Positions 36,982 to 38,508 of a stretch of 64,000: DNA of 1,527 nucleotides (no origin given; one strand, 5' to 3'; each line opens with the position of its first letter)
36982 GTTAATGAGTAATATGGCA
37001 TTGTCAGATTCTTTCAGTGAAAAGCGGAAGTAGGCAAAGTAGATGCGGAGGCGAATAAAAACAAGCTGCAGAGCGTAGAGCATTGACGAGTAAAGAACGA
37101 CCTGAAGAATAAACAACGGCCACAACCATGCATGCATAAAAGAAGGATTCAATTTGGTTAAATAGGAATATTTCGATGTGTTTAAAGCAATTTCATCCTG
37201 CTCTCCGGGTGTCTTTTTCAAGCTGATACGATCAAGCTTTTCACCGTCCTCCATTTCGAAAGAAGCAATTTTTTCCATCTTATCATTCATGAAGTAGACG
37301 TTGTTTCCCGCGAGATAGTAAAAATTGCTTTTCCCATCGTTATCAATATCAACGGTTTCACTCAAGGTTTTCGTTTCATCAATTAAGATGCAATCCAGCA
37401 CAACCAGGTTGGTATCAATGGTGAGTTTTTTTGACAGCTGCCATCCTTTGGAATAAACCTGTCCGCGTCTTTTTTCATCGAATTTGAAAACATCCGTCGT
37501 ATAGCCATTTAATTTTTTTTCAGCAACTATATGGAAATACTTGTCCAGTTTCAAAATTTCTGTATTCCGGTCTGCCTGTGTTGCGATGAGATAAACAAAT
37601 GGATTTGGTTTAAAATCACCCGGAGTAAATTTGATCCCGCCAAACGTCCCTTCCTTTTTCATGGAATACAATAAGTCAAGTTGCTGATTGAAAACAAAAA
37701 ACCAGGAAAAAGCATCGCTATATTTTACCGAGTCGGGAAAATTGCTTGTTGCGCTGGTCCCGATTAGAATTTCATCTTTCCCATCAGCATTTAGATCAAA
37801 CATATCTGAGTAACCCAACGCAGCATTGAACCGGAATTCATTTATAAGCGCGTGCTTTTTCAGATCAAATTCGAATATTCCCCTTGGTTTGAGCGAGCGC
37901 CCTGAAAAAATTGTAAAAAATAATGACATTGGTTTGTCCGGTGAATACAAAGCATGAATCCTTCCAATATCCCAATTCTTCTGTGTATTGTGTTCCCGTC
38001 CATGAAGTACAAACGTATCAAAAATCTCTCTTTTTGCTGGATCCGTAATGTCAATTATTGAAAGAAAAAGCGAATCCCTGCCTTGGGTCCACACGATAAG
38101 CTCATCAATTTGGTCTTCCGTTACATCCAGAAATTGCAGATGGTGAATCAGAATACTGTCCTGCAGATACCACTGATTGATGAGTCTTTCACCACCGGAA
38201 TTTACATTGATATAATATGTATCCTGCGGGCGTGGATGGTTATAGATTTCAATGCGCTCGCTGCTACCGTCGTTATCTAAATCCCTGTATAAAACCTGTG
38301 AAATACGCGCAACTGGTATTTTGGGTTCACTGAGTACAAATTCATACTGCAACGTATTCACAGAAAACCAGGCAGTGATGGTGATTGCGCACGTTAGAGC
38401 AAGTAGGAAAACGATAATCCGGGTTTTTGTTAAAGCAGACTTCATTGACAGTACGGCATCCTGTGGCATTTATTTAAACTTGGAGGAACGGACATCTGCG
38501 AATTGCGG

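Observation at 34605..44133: Sigma-54 two-component system whose sensor carries an FG-GAP/VCBS ectodomain, embedded among giant FG-GAP and FISUMP surface proteins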

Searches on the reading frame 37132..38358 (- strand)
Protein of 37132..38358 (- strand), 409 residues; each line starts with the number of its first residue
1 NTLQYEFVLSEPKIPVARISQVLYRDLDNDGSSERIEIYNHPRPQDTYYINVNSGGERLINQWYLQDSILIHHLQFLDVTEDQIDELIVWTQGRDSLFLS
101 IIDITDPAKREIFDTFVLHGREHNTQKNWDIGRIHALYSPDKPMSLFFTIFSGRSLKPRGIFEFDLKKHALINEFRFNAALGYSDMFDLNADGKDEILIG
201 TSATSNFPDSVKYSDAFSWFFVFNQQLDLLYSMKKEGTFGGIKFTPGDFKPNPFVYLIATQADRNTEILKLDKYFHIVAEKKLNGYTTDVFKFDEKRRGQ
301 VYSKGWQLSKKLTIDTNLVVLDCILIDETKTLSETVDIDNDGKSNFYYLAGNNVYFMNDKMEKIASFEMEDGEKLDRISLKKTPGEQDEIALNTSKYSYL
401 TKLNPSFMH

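Call 80: predict_structure(alignment_id=A3)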
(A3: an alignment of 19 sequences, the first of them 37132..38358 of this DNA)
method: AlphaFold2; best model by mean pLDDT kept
length: 409 residues; sequences in the alignment: 19
mean_pLDDT: 86.0   pTM: 0.85
mean pLDDT of the five models: 86.0, 85.9, 85.2, 85.0, 85.0
residues with pLDDT >= 90: 167; 70-90: 204; 50-70: 37; < 50: 1
segments of 3 or more residues with pLDDT < 50: none
pLDDT, mean of each block of 10 residues (from residue 1): 87 78 88 89 72 80 88 84 90 88 78 86 58 89 92 77 95 93 91 92 88 91 96 81 83 86 85 92 76 83 82 91 87 84 88 91 93 88 89 90 89
secondary structure, 60 per line:
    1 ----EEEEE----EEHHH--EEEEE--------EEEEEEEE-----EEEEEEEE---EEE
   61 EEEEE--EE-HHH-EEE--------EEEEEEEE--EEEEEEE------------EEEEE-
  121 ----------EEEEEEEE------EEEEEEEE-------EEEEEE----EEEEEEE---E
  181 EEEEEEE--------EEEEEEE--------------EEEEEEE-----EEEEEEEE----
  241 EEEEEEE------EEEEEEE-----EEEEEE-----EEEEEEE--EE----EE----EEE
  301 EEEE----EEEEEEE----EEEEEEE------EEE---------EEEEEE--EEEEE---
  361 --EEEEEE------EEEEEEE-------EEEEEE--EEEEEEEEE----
elements in order: E5-9 E21-25 E34-41 E47-54 E58-65 E75-77 E86-93 E96-102 E115-119 E131-138 E145-152 E160-165 E170-176 E180-187 E196-202 E217-223 E229-236 E241-247 E254-260 E266-271 E277-283 E298-304 E309-315 E320-326 E333-335 E345-350 E353-357 E363-368 E375-381 E389-394 E397-405

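Call 82: fold_search(model_id=the predicted structure, library=pdb)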
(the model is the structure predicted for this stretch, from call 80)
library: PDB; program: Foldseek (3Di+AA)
matches with E <= 10: 1488; with E <= 0.001: 664
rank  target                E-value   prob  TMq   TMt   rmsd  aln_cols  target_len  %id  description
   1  6vbu_9                1.3e-08  1.00  0.47  0.28  10.0       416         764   11  Structure of the bovine BBSome complex (released 2020-01-29)
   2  4v0n_F                2.6e-08  1.00  0.47  0.58   6.5       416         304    7  Crystal structure of BBS1N in complex with ARL6DN, soaked with mercury (released 2014-11-19)
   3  4v0n_B                3.4e-08  1.00  0.46  0.54   7.8       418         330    9  Crystal structure of BBS1N in complex with ARL6DN, soaked with mercury (released 2014-11-19)
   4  2b5n_A                4.5e-08  1.00  0.40  0.50  10.3       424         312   10  Crystal Structure of the DDB1 BPB Domain (released 2006-02-28)
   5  4yd8_A                6.6e-08  1.00  0.47  0.53   9.1       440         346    8  Bardet-Biedl Syndrome 9 Protein (aa1-407), Homo sapiens (released 2015-06-24)
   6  9o5a_G                6.9e-08  1.00  0.47  0.48   7.6       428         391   12  The KICSTOR-GATOR1 complex (released 2026-02-18)
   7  8tnq_A                7.3e-08  1.00  0.28  0.17  19.3       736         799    8  Cryo-EM structure of DDB1dB:CRBN:PT-179:SD40, conformation 1 (released 2024-03-13)
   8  2b5n_D                7.6e-08  1.00  0.39  0.47  10.5       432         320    9  Crystal Structure of the DDB1 BPB Domain (released 2006-02-28)
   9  9qzc_i                8.4e-08  1.00  0.46  0.45   8.9       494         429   11  Proximal A-C linker of Tetrahymena centriole, one repeating unit (released 2025-09-17)
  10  6cvz_B                8.8e-08  1.00  0.43  0.50   6.8       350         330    8  Crystal structure of the WD40-repeat of RFWD3 (released 2018-06-27)
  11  8kb9                  9.2e-08  1.00  0.47  0.55   9.5       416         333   10  Structure of the WDR91 WD40 domain (released 2024-08-07)
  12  3e0c                  1.5e-07  1.00  0.39  0.18  19.6       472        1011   10  Crystal Structure of DNA Damage-Binding protein 1(DDB1) (released 2008-09-16)
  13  9v80_B                1.6e-07  1.00  0.49  0.51   6.4       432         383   12  Cryo-EM structure of KICSTOR CCC complex (state 4) (released 2025-11-12)
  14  4v0o_D                2.0e-07  1.00  0.46  0.57   6.7       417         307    8  Crystal structure of BBS1N in complex with ARL6DN, soaked with lead (released 2014-11-19)
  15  6cvz_A                2.1e-07  1.00  0.42  0.49   7.1       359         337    9  Crystal structure of the WD40-repeat of RFWD3 (released 2018-06-27)
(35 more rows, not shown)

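Call 92: search_protein_representatives(protein=window:37132-38358:-)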
Query: 409 residues. Proteins with E-value up to 0.001 (for the whole library): 746; up to 1e-10: 250; up to 1e-30: 6. The best 150 are listed.
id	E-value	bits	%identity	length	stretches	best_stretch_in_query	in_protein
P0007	2.7e-99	349.2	48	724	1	70-408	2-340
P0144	4.5e-71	256.3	41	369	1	11-330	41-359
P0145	2.3e-45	171.6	32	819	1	5-406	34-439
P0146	3.6e-41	157.8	34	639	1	154-408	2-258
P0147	5.8e-36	140.7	30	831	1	10-404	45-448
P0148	1.9e-31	125.8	27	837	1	4-406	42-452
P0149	1.2e-30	123.1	28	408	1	22-367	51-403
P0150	5.1e-30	121.1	29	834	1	21-369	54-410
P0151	1.8e-28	116.0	32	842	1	20-386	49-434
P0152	8.2e-28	113.8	30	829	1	19-400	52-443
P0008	1.1e-27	113.4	39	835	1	20-246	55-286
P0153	2.2e-26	109.1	35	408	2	16-246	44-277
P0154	3.2e-26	108.6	28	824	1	20-399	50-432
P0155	3.4e-26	108.5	30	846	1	22-397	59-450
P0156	5.7e-26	107.7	27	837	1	16-295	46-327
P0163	8.6e-23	97.3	26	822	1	5-369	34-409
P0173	1.0e-20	90.5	28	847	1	10-368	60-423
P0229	7.3e-16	74.5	26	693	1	21-353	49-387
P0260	6.9e-14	68.0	28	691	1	19-356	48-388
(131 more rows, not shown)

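Call 106: list_cluster_members(proteins=[P0145, P0147, P0148, P0150, P0151, P0155, P0163, P0173, P0229, P0260])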
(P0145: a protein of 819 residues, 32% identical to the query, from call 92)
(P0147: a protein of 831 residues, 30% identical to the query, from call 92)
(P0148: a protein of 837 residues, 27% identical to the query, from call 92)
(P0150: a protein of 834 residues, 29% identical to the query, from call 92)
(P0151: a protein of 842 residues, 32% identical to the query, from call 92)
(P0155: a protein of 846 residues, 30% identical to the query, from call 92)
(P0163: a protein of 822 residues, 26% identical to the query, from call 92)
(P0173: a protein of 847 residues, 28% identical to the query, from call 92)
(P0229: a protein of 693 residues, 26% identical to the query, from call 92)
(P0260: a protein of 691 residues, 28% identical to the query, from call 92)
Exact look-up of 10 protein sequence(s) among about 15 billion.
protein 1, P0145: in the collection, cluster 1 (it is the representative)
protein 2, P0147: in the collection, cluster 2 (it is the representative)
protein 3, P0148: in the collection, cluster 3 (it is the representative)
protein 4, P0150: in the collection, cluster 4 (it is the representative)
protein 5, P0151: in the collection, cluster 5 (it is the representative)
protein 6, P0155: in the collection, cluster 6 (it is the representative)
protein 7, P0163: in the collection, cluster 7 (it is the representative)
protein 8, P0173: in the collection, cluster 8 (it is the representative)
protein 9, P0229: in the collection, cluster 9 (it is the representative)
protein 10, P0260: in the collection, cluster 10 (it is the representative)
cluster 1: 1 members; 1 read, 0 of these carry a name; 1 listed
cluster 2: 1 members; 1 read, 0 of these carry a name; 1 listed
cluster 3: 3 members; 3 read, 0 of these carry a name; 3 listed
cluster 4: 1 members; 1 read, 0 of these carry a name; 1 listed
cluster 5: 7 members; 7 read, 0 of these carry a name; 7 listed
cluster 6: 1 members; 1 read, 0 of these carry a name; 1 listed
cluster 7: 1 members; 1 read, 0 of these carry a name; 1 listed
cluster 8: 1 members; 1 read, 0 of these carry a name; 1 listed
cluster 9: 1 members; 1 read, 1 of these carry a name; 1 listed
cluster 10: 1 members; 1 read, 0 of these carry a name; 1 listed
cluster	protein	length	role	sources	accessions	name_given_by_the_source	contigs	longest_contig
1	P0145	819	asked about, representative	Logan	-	-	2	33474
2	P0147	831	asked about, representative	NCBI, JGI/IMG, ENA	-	-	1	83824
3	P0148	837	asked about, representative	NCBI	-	-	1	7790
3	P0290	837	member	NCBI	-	-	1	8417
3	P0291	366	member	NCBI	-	-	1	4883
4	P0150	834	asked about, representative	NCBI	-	-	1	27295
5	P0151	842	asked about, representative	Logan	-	-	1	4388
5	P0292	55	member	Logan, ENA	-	-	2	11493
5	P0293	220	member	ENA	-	-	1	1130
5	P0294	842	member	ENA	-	-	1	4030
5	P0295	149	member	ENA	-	-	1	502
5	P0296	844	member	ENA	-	-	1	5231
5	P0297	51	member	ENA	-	-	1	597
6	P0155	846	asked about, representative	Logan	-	-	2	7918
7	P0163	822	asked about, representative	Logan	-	-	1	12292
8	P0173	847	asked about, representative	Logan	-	-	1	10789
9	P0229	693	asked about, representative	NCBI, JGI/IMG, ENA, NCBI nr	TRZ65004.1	hypothetical protein D4R20_02010 [bacterium] | MAG: hypothetical protein D4R20_02010 [bacterium]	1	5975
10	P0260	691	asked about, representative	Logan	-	-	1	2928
